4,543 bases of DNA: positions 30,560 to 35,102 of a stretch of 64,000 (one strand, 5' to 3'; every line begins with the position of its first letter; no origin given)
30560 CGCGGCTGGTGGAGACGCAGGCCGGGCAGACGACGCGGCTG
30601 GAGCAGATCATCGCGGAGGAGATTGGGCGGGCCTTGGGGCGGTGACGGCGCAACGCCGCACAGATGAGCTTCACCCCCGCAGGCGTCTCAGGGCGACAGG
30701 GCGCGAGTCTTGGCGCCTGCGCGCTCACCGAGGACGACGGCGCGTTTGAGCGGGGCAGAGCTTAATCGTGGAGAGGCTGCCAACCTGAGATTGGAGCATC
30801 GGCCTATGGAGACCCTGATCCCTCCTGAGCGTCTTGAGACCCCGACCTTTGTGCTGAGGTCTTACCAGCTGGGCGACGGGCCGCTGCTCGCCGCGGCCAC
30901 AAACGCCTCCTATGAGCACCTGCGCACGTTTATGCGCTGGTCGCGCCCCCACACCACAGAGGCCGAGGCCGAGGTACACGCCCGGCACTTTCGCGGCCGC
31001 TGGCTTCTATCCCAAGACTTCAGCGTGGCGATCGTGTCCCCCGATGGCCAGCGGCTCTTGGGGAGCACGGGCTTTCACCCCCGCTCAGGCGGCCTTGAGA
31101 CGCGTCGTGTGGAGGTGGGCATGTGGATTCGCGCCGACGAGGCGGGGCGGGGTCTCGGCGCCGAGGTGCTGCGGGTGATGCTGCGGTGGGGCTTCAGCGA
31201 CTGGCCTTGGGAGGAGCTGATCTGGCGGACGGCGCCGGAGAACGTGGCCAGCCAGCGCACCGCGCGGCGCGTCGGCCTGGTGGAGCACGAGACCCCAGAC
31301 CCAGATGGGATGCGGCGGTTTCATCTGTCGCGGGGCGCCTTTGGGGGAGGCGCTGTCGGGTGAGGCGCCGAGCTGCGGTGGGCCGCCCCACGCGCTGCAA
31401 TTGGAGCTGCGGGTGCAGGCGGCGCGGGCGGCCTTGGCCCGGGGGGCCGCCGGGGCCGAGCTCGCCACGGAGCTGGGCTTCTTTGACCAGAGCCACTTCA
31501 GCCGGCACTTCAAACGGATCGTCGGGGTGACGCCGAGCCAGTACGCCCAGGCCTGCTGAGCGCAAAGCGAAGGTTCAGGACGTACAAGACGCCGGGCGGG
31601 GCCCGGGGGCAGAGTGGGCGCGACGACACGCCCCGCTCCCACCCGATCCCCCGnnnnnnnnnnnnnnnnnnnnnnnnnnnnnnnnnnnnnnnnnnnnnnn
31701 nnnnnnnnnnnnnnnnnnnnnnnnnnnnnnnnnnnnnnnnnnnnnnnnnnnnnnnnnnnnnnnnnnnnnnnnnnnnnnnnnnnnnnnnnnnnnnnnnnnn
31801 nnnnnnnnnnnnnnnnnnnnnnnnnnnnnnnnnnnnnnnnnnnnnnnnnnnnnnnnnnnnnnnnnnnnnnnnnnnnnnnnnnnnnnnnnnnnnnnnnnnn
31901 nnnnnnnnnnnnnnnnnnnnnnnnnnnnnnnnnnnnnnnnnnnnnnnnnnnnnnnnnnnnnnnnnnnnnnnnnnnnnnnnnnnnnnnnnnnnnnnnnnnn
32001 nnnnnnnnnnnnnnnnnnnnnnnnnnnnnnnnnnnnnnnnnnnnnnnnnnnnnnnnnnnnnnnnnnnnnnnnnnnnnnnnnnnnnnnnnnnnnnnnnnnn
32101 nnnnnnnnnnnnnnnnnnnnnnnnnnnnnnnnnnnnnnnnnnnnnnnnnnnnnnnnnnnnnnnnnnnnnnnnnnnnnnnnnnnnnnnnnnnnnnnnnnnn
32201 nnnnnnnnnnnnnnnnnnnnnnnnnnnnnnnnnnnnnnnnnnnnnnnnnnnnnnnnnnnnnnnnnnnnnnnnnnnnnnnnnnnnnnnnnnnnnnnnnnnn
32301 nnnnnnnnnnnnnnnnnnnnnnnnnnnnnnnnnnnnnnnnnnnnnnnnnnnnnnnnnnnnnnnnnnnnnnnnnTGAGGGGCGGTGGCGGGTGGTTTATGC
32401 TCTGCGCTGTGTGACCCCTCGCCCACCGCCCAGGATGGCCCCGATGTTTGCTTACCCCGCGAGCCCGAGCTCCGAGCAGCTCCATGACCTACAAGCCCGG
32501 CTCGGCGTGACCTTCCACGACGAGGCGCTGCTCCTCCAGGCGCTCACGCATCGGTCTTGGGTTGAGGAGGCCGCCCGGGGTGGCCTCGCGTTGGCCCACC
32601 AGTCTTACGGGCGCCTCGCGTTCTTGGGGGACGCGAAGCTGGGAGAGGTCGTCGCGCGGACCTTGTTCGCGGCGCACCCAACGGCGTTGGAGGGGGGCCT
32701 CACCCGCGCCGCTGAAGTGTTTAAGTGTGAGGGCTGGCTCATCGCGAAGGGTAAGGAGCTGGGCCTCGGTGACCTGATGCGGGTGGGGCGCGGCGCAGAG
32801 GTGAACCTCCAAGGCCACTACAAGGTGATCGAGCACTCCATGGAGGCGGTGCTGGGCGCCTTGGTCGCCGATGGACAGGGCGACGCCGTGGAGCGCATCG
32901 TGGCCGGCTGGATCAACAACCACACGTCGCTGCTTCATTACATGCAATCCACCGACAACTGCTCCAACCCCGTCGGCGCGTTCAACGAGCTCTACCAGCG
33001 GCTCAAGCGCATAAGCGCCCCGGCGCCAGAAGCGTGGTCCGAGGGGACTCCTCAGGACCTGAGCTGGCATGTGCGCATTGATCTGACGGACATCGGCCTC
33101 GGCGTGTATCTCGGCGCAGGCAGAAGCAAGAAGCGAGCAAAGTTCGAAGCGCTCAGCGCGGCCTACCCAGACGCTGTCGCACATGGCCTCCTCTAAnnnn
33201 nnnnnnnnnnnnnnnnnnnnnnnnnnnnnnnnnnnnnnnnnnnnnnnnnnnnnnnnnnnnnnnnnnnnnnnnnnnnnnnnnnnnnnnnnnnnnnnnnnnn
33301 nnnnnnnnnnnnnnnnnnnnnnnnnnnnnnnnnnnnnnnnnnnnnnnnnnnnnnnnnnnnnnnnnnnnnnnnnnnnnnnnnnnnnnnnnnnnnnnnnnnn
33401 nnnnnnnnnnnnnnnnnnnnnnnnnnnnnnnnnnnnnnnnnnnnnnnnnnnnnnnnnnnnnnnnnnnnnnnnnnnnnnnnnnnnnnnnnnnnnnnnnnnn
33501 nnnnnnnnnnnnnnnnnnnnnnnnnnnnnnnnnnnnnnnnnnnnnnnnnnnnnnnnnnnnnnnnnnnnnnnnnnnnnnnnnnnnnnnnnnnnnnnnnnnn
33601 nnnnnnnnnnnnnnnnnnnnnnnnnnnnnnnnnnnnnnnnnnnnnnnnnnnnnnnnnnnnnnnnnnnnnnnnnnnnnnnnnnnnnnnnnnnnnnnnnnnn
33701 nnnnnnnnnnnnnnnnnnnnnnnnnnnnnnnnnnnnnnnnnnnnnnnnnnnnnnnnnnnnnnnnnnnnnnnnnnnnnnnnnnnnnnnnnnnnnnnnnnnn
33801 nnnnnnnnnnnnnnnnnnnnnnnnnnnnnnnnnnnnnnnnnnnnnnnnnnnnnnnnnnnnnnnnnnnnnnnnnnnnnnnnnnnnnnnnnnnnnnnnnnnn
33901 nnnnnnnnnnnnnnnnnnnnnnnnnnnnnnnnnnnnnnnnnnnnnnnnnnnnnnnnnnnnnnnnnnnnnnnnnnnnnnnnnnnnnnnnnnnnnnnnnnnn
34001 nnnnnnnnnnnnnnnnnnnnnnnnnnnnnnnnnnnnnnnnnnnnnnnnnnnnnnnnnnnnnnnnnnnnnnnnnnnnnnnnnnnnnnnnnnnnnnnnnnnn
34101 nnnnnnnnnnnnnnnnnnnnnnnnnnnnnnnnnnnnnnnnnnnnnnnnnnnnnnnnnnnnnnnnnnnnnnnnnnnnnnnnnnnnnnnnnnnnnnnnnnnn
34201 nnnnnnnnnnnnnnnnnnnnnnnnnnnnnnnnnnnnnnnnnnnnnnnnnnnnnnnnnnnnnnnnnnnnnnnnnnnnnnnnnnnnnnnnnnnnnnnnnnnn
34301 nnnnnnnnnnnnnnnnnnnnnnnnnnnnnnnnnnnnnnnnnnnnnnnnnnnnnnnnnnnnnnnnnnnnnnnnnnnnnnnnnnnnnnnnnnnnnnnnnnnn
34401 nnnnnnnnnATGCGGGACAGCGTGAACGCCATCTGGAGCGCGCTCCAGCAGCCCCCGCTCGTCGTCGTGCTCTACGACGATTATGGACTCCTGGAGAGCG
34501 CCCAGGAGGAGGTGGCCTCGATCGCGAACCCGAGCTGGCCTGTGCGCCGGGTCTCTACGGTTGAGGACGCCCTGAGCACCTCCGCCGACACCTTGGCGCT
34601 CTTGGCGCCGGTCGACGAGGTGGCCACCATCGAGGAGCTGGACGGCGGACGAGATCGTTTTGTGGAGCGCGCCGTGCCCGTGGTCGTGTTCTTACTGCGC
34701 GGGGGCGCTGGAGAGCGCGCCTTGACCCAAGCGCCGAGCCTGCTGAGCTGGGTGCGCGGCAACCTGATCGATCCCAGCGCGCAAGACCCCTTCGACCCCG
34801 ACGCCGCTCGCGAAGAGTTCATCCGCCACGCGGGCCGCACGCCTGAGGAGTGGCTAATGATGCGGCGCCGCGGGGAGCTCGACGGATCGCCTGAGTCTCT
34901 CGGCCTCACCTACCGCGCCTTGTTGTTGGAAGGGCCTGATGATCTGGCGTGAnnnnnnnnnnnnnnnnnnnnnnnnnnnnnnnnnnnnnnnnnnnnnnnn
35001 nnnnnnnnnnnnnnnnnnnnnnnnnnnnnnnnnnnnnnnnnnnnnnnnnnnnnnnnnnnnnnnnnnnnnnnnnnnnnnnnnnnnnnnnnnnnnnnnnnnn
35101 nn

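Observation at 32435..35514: Compact four-gene operon: degenerate RNase III homolog + ORC/STAND-like ATPase + two unknown proteins in a compositionally atypical patch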

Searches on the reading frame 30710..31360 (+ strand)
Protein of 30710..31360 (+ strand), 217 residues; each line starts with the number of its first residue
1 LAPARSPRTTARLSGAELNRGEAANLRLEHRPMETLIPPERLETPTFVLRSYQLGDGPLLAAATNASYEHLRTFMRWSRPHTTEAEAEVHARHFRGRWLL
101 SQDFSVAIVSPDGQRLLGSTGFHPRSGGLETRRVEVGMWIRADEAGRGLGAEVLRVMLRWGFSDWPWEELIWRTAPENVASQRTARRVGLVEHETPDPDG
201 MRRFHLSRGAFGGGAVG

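Call 88: search_protein_families(library=pfam, proteins=[window:30710-31360:+], max_evalue=0.01)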
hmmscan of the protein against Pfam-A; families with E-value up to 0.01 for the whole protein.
window:30710-31360:+ (217 aa): 2 families
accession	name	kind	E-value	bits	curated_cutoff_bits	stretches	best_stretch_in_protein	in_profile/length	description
PF13302.13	Acetyltransf_3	-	3.8e-20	73.4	25.4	1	48-190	3-137/138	Acetyltransferase (GNAT) domain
PF00583.31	Acetyltransf_1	-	2.4e-06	28.2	20.7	1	76-189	6-115/116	Acetyltransferase (GNAT) family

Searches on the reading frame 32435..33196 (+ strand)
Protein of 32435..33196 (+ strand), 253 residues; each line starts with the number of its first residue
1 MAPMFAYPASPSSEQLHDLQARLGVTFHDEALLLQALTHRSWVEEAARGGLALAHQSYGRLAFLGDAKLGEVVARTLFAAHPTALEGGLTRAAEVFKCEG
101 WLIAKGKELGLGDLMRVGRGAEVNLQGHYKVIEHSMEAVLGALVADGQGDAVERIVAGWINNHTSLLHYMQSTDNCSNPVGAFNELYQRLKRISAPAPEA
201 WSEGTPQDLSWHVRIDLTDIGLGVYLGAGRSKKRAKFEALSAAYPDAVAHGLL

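Call 3: search_protein_families(library=pfam, proteins=[window:32435-33196:+], max_evalue=1)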
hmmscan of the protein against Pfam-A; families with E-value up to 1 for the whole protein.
window:32435-33196:+ (253 aa): 4 families
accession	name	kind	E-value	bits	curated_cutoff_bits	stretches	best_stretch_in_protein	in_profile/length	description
PF14622.11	Ribonucleas_3_3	-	3.4e-17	63.3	35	1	29-160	1-124/128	Ribonuclease-III-like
PF00636.31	Ribonuclease_3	-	2.3e-09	38.4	27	1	60-147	2-101/102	Ribonuclease III domain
PF22935.1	RM44_endonuclase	-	2.2e-05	25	27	1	20-143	10-135/139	Large ribosomal subunit protein mL44, endonuclease domain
PF14043.11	WVELL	-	0.048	13.9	27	1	150-174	48-72/74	WVELL protein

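Call 4: search_protein_families(library=padloc, proteins=[window:32435-33196:+], max_evalue=1)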
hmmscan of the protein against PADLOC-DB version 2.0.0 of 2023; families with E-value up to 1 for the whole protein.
window:32435-33196:+ (253 aa): 0 families

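Call 5: search_protein_families(library=ncbifam, proteins=[window:32435-33196:+], max_evalue=1)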
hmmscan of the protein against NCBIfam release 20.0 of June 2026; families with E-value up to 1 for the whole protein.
window:32435-33196:+ (253 aa): 2 families
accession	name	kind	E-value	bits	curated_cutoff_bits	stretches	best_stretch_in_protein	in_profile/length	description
TIGR02191.1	RNaseIII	equivalog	6.7e-30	104.3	166.25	1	19-244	1-216/219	ribonuclease III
NF047652.1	NGO1151_fam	equivalog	0.069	13.4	50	1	125-173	17-64/81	NGO1151 family protein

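Call 38: search_solved_structures(query=window:32435-33193:+, max_evalue=0.001, show_alignments=2)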
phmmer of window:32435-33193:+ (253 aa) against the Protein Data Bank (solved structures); distinct sequences matched with E-value up to 0.001: 19.
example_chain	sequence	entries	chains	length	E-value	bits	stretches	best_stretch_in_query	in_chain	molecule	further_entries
1o0w_A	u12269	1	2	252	3e-12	50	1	16-245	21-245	Ribonuclease III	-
7r97_A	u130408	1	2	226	3.5e-12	49.8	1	17-236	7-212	Ribonuclease 3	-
2a11_A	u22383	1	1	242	5.6e-10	42.6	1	21-244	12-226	Ribonuclease III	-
3o2r_A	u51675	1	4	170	2.1e-06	30.8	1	10-147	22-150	Ribonuclease III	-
3n3w_A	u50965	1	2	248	6.3e-06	29.3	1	10-147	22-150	Ribonuclease III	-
6v5b_A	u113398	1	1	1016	0.00016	24.7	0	59-157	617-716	Ribonuclease 3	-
7eld_A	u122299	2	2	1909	0.00016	24.7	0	19-92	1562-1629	Endoribonuclease Dicer homolog 1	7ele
2ffl_A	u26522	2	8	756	0.00026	24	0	51-143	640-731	Dicer | GLP_546_48378_50642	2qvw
1yyk_A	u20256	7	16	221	0.00026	24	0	15-124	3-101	Ribonuclease III | Ribonuclease 3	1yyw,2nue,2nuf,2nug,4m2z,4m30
1rc7_A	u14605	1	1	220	0.00038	23.5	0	15-121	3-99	Ribonuclease III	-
1yz9_A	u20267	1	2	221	0.00038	23.5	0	15-121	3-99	Ribonuclease III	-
1i4s_A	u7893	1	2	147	0.00038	23.4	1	15-124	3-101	RIBONUCLEASE III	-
1yyo_A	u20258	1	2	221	0.00038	23.4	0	15-121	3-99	Ribonuclease III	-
1jfz_A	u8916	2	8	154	0.00038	23.4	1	15-124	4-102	RIBONUCLEASE III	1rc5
9asm_A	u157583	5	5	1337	0.00039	23.4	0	59-157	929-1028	Isoform 4 of Drosha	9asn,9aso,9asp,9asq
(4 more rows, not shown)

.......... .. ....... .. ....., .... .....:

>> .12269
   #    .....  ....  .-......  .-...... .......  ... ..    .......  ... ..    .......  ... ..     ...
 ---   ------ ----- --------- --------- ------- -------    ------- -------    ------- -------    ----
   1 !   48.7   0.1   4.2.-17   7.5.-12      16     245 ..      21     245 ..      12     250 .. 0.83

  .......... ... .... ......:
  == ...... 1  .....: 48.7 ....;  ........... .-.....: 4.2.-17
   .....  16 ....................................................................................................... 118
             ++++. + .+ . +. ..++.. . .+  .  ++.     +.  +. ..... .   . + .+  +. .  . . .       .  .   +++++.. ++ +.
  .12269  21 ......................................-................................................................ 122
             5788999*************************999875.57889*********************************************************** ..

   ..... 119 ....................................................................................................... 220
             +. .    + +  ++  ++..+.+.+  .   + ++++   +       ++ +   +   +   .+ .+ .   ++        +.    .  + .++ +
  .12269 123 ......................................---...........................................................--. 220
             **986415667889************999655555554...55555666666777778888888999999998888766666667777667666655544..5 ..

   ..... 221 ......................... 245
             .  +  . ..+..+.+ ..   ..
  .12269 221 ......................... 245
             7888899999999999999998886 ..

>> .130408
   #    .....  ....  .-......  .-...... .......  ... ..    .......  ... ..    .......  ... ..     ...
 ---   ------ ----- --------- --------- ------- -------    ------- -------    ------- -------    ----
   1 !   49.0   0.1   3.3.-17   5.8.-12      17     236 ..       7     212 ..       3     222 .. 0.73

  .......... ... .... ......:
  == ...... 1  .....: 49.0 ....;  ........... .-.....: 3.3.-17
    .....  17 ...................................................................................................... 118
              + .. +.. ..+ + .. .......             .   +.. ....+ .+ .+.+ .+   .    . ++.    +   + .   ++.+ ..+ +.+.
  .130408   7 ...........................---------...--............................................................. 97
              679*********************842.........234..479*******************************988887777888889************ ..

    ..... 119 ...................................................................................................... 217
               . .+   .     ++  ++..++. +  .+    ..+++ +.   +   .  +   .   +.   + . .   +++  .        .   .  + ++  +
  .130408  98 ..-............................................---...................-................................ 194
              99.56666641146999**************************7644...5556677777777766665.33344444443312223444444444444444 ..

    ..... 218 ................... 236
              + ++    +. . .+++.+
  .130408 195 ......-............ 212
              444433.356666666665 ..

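Call 40: find_related_loci(query=window:32435-33193:+, collection=genome_contigs, flank=6000)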
Query window:32435-33193:+ (253 aa) in genome_contigs; peptide patterns used: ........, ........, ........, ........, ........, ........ (x = any residue, [..] = any of these).
161 stretches matched a pattern; 1 encode a relative of the query (tblastn E <= 1e-3); 1 distinct loci.
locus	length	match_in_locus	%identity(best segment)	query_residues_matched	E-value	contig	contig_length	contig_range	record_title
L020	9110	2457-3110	61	3-222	7e-78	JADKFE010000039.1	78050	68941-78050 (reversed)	MAG: Deltaproteobacteria bacterium isolate Rand_18-Q3-R56-63_MAXAC.001 tig00010803-10-779880, whole genome shotgun seque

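Call 92: search_protein_families(library=phrogs, proteins=[window:32435-33193:+], max_evalue=0.01)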
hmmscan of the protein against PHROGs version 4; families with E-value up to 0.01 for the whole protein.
window:32435-33193:+ (253 aa): 1 family
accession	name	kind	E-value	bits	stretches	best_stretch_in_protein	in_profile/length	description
phrog_28637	-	unknown function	1.5e-19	71.2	1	18-242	8-225/233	-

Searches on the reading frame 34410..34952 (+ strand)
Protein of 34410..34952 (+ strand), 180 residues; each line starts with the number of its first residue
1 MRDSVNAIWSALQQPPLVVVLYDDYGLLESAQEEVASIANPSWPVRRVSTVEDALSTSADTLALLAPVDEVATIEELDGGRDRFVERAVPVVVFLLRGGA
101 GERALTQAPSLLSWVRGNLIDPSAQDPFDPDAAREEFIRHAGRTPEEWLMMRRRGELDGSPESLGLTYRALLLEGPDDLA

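Call 3: search_protein_families(library=pfam, proteins=[window:34410-34952:+], max_evalue=1)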
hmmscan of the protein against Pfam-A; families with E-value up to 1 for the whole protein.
window:34410-34952:+ (180 aa): 1 family
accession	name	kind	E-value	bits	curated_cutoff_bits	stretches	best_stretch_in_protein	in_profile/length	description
PF25089.1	DUF7804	-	0.009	16.6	27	1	1-45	11-54/84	Domain of unknown function (DUF7804)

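Call 4: search_protein_families(library=padloc, proteins=[window:34410-34952:+], max_evalue=1)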
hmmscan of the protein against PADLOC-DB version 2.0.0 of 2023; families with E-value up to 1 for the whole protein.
window:34410-34952:+ (180 aa): 0 families

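Call 5: search_protein_families(library=ncbifam, proteins=[window:34410-34952:+], max_evalue=1)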
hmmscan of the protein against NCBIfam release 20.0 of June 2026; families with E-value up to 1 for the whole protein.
window:34410-34952:+ (180 aa): 0 families

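Call 16: find_homologous_proteins(query=window:34410-34952:+)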
Query window:34410-34952:+ (180 aa): 3 proteins with E <= 0.001 among 925 candidates.
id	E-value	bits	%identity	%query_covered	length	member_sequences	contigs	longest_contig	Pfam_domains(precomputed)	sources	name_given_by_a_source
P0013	2.8e-110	384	99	100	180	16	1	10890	-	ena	-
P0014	1.5e-95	336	86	100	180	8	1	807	-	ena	-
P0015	6.7e-36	142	88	43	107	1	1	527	-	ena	-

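Call 54: search_solved_structures(query=A4, max_evalue=10)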
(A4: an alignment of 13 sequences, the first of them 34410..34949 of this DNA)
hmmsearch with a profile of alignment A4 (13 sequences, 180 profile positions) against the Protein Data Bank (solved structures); distinct sequences matched with E-value up to 10: 4.
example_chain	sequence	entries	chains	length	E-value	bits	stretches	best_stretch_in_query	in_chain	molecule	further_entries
5ko7_A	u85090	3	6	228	0.0096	18.7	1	115-152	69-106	Nitroreductase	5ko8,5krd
7pcc_A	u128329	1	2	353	0.13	15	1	44-79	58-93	Ketol-acid reductoisomerase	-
7pco_A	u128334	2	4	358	0.14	14.9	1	44-79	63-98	Ketol-acid reductoisomerase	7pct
7pce_A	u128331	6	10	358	0.14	14.9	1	44-79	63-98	Ketol-acid reductoisomerase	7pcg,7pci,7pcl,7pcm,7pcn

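Call 56: search_protein_families(library=pfam, alignment_id=A4, max_evalue=1)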
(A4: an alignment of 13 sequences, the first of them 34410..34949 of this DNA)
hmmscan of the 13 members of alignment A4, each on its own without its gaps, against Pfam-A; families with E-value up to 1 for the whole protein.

A. member 1, window:34410-34949:+ (180 aa): 1 family
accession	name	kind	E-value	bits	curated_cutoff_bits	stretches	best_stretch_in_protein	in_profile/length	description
PF25089.1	DUF7804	-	0.009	16.6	27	1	1-45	11-54/84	Domain of unknown function (DUF7804)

B. families by the number of members that match (of 13 scanned): 3 families
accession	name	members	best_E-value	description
PF25089.1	DUF7804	4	0.00059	Domain of unknown function (DUF7804)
PF16012.10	DUF4780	2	0.042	Domain of unknown function (DUF4780)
PF01887.21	SAM_HAT_N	1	0.086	SAM hydroxide adenosyltransferase N-terminal domain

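Call 92: search_protein_families(library=phrogs, proteins=[window:34410-34949:+], max_evalue=0.01)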
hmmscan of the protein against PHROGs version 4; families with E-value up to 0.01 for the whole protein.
window:34410-34949:+ (180 aa): 0 families
